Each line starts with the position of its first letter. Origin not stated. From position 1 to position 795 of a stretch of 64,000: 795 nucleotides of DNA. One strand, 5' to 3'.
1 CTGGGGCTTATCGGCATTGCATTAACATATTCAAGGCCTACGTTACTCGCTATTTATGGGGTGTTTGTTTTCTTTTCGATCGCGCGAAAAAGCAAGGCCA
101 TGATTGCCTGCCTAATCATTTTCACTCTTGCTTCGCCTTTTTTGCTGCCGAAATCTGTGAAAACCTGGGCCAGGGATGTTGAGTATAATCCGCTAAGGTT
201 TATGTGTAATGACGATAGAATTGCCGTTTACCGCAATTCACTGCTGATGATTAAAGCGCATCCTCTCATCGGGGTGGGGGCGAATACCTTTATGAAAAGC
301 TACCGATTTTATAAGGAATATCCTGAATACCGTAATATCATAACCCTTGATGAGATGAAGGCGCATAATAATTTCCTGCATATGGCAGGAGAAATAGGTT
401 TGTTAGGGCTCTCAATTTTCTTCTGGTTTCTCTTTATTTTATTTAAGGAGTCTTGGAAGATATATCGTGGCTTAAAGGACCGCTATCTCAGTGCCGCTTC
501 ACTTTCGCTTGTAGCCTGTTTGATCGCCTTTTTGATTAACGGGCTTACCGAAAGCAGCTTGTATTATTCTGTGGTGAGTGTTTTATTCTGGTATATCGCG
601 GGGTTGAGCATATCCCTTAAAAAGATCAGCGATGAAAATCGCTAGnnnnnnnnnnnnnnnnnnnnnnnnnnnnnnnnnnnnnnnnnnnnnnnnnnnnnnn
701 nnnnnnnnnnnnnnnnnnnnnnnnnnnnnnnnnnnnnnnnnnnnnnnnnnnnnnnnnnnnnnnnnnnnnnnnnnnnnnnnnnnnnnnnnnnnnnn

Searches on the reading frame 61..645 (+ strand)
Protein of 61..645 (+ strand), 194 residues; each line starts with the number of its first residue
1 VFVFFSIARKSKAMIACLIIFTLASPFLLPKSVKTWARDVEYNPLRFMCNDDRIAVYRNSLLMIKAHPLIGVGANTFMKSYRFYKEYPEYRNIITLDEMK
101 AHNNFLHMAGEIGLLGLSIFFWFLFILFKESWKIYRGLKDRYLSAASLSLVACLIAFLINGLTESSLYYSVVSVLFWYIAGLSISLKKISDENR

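Call 4: search_protein_families(library=pfam, proteins=[window:61-645:+])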
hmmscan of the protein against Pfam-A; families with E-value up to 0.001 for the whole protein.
window:61-645:+ (194 aa): 1 family
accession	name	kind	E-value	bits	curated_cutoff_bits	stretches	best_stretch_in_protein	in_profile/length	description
PF04932.20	Wzy_C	-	4.6e-15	56.1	31.7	1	3-121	29-149/149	O-Antigen ligase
